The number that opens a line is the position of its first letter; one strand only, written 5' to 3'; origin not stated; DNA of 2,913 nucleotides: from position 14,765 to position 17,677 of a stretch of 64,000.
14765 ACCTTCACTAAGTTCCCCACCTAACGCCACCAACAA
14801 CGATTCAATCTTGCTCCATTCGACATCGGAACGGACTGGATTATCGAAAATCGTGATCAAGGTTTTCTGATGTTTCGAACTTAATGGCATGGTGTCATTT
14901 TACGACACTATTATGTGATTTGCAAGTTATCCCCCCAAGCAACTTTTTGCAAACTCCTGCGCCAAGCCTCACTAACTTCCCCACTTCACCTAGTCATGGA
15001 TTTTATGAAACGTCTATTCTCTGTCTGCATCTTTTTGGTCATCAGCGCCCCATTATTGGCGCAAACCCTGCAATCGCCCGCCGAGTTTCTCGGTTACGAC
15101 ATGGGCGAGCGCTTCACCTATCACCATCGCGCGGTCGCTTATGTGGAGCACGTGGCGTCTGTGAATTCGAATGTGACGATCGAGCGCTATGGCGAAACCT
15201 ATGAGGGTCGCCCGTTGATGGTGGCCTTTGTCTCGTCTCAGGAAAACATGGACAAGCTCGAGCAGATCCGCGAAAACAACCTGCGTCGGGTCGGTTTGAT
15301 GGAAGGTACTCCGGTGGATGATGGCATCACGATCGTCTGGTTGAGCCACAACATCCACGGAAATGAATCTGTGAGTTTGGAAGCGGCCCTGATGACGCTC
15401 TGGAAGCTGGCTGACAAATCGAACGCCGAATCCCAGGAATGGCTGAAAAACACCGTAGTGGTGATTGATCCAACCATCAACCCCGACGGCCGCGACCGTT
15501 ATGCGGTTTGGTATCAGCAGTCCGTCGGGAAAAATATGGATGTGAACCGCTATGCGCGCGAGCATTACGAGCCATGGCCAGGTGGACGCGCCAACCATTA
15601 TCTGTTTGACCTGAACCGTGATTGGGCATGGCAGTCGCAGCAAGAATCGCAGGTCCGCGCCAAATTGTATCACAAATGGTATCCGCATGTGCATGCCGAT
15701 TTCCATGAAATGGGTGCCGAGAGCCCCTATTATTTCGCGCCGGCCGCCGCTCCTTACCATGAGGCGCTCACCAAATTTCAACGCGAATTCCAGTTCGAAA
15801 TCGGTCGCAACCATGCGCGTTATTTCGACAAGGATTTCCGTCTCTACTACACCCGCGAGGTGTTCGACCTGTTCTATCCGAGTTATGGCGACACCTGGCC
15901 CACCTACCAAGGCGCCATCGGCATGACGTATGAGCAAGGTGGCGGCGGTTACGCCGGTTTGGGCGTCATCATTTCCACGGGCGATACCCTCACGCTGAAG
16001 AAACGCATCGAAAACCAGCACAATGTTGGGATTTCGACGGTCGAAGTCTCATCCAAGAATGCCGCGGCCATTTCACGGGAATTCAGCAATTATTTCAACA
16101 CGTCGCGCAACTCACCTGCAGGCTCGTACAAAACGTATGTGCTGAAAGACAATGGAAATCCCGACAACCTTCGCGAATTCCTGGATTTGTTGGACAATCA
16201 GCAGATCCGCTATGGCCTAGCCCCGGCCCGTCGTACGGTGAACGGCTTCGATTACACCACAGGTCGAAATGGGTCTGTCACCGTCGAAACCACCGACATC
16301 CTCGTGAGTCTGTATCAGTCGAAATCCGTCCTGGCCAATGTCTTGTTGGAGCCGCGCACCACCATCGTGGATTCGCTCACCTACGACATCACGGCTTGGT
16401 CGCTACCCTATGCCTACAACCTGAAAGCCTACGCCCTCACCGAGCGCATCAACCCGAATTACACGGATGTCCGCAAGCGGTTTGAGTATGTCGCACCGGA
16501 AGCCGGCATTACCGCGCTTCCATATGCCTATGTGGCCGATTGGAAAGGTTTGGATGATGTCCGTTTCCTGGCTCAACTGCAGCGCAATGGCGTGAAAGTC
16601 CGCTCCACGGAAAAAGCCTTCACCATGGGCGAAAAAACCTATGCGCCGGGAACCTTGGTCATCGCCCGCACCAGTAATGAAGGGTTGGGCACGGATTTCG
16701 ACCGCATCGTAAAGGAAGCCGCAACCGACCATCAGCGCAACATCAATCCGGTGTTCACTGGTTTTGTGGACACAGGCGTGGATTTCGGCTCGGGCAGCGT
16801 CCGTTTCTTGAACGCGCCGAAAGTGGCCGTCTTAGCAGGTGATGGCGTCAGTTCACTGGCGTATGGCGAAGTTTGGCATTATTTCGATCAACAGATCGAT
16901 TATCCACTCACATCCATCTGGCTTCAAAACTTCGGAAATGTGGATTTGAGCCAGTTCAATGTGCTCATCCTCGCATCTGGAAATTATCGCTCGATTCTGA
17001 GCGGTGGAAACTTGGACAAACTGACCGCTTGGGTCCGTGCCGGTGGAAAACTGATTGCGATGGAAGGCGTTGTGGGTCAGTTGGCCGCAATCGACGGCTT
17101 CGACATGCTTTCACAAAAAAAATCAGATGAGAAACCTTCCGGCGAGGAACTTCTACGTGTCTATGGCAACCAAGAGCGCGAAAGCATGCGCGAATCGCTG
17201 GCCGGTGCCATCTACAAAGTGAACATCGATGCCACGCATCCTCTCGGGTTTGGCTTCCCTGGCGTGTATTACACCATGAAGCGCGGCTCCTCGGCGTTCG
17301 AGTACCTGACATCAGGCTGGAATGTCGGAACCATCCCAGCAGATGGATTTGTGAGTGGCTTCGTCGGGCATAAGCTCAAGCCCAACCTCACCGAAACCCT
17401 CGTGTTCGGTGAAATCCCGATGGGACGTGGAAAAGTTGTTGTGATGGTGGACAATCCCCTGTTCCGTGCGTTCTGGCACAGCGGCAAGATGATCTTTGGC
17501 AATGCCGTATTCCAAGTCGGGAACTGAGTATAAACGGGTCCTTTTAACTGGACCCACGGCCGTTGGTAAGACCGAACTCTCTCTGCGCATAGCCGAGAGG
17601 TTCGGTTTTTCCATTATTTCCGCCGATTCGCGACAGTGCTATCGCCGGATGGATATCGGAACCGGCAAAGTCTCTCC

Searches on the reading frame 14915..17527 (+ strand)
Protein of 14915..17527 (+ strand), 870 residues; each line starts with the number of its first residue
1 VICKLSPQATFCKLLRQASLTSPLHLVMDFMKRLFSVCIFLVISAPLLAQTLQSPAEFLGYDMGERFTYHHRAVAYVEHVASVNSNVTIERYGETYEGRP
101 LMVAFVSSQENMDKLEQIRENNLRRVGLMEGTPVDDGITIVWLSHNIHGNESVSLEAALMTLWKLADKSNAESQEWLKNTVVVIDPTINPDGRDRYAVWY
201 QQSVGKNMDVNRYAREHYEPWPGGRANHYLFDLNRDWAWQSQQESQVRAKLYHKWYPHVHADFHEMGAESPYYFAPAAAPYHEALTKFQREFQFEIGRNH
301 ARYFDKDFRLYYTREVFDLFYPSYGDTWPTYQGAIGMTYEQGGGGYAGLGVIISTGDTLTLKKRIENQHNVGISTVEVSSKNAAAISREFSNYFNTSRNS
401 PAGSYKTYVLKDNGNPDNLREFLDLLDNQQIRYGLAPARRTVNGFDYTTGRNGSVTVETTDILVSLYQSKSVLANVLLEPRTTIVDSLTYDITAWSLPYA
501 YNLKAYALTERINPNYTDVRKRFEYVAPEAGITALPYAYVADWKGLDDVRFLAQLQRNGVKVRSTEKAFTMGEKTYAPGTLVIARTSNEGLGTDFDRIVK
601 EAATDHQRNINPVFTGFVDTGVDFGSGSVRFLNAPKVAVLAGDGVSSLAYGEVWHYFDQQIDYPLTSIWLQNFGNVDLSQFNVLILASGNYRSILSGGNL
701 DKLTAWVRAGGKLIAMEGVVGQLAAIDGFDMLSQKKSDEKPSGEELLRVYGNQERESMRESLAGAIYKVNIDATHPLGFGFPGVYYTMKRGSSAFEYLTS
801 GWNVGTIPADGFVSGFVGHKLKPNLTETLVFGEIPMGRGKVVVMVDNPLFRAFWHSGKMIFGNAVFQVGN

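Call 52: search_protein_families(library=pfam, proteins=[window:14915-17527:+], max_evalue=0.00001)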
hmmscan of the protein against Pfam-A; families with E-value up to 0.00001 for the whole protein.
window:14915-17527:+ (870 aa): 1 family
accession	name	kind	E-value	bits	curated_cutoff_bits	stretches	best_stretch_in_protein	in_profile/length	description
PF00246.29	Peptidase_M14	-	4.9e-18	66.2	21.6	1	75-265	3-183/286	Zinc carboxypeptidase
